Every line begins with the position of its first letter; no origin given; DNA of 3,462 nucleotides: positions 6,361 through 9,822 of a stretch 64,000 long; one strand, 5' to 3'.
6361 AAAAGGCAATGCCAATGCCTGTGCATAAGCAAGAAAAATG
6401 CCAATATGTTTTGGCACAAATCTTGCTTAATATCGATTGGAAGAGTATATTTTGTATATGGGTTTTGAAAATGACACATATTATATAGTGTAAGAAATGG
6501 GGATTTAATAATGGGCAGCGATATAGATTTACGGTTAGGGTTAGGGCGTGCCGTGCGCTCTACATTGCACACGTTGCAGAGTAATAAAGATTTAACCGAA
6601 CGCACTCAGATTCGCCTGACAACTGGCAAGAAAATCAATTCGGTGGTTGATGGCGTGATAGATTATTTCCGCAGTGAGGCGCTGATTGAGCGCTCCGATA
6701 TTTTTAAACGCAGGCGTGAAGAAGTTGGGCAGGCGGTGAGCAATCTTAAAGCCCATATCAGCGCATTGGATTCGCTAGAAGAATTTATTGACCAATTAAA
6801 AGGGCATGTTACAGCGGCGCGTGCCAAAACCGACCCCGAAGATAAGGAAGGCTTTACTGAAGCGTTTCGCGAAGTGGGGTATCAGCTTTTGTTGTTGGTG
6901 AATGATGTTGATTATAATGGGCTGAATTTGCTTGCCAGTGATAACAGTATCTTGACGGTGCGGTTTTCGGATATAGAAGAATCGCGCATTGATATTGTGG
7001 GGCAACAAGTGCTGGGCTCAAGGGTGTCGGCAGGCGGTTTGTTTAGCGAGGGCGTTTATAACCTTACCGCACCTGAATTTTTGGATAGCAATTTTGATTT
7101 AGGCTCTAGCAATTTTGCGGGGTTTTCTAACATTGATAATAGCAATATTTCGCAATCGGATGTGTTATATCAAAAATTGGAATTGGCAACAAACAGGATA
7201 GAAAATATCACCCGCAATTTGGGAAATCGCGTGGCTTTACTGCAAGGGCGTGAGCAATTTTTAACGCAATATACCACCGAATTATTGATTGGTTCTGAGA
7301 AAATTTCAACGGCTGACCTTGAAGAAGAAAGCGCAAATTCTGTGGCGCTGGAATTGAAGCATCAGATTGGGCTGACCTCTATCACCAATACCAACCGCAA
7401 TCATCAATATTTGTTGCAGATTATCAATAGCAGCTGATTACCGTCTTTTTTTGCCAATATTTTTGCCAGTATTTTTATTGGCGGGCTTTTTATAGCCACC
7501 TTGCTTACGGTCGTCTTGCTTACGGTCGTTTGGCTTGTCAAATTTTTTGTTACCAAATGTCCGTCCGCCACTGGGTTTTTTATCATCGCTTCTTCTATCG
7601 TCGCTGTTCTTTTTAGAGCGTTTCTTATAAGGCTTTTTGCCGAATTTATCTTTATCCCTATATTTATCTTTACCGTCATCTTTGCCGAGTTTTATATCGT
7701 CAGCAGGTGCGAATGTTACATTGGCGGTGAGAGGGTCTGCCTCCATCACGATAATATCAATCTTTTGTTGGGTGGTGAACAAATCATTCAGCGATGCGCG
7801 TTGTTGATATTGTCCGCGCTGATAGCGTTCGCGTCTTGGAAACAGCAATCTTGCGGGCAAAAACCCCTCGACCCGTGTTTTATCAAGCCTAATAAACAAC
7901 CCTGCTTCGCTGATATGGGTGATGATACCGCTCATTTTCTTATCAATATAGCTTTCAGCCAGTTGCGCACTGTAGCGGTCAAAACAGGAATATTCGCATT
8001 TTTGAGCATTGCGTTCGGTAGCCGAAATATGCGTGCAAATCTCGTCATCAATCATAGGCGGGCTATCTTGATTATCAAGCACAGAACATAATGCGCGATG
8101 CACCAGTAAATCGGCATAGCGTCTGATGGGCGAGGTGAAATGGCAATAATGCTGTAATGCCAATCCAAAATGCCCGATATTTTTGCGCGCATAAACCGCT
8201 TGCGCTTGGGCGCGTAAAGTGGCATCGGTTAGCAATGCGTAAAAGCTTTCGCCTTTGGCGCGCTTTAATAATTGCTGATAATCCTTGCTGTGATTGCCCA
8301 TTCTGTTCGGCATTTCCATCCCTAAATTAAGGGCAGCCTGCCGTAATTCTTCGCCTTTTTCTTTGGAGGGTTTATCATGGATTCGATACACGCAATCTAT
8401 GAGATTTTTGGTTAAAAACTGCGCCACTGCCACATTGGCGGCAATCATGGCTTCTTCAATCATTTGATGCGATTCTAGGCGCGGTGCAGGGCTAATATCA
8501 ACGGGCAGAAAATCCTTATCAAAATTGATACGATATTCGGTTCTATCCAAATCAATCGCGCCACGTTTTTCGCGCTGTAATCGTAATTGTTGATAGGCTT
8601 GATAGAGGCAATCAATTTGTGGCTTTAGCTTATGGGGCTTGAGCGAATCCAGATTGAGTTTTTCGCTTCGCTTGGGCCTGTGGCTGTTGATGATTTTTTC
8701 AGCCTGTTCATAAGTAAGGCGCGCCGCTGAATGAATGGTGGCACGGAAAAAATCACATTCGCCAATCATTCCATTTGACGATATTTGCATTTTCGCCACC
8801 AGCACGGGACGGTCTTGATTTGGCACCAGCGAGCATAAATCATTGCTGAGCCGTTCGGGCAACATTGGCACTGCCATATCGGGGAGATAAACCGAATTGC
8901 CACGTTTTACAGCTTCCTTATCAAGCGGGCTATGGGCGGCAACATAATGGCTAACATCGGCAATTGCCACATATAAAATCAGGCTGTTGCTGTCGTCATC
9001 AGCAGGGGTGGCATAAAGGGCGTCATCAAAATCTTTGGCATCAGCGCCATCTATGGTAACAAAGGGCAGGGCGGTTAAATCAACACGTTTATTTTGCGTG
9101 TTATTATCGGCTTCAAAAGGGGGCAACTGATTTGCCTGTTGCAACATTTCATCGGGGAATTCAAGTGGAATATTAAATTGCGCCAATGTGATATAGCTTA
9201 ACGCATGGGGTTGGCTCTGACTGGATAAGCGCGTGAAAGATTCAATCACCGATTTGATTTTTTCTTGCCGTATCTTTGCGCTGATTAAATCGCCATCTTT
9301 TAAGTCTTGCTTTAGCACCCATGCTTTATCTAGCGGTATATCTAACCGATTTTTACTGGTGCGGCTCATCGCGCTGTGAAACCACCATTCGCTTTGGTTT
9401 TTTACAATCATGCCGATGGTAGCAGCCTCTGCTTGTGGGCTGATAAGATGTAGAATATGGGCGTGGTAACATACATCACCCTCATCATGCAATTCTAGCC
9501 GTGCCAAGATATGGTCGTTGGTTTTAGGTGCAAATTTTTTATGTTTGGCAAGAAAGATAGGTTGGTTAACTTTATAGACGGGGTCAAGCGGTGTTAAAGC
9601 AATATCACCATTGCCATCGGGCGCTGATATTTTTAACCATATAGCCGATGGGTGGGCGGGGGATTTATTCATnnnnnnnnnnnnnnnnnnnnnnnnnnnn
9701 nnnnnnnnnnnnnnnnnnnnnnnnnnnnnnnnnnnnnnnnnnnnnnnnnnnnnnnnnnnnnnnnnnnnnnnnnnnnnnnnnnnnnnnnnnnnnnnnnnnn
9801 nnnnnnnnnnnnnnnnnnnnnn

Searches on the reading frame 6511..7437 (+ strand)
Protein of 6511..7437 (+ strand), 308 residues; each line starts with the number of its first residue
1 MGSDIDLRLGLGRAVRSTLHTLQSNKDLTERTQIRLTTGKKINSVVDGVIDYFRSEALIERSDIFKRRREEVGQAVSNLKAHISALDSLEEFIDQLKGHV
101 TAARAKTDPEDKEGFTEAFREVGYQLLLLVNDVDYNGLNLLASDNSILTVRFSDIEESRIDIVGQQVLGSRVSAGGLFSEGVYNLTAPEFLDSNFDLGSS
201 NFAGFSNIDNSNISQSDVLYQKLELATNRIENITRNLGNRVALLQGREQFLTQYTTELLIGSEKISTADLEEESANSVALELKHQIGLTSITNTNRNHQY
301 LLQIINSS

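Call 11: search_protein_families(library=pfam, proteins=[window:6511-7437:+], max_evalue=0.001)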
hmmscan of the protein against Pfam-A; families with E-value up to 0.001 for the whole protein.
window:6511-7437:+ (308 aa): 1 family
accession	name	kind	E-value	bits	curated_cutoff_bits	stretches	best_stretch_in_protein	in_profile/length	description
PF00669.25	Flagellin_N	-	3.6e-10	40.5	26.6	1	17-144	9-137/139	Bacterial flagellin N-terminal helical region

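Call 68: search_protein_families(library=ncbifam, proteins=[window:6511-7437:+], max_evalue=0.01)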
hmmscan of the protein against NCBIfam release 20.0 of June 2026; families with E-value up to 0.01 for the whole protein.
window:6511-7437:+ (308 aa): 7 families
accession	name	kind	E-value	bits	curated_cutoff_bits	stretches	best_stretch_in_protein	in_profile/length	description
NF011295.0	PRK14708.1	subfamily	5.9e-18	64.4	1384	2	11-99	6-94/888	flagellin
NF009330.0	PRK12688.1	subfamily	1.1e-16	60.5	614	2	11-98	6-93/752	flagellin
NF009449.0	PRK12807.1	subfamily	0.00012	21.8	347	1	22-301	16-282/287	flagellin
NF038071.1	lat_flg_LafA_2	exception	0.00021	20.7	365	1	18-152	14-150/284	lateral flagellin LafA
NF033376.1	lat_flg_LafA_1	exception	0.00041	19.8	440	1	34-142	29-138/304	lateral flagellin LafA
NF006470.0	PRK08869.1-5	equivalog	0.00082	18.7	423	0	32-151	27-147/388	flagellin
NF009361.0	PRK12717.1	equivalog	0.0012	17.5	407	1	17-143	11-138/524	flagellar hook-associated protein 3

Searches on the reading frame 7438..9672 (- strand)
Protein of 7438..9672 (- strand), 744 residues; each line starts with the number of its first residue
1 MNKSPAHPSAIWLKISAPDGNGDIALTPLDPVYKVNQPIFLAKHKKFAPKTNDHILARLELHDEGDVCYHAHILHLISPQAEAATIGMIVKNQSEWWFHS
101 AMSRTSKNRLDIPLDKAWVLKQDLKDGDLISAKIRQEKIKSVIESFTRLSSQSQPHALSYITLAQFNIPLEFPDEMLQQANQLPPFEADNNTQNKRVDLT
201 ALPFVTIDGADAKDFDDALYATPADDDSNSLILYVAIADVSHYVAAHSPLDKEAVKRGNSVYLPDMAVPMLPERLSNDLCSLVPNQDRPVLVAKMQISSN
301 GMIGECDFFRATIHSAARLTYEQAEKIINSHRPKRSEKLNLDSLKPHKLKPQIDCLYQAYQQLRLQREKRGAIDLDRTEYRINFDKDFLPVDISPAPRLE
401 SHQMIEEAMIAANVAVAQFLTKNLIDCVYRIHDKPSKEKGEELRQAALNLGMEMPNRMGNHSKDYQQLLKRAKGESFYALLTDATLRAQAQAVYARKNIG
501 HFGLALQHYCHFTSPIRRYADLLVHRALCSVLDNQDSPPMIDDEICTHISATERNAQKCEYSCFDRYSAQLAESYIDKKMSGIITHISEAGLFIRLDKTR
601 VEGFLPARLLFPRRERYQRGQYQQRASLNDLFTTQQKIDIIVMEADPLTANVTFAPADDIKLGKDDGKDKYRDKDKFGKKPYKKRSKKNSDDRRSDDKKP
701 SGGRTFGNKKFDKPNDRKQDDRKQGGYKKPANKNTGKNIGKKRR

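Call 11: search_protein_families(library=pfam, proteins=[window:7438-9672:-], max_evalue=0.001)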
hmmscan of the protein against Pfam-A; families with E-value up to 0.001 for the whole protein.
window:7438-9672:- (744 aa): 1 family
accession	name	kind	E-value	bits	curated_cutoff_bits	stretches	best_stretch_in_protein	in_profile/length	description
PF00773.25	RNB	-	1.4e-103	347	29.3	1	196-533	1-325/326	RNB domain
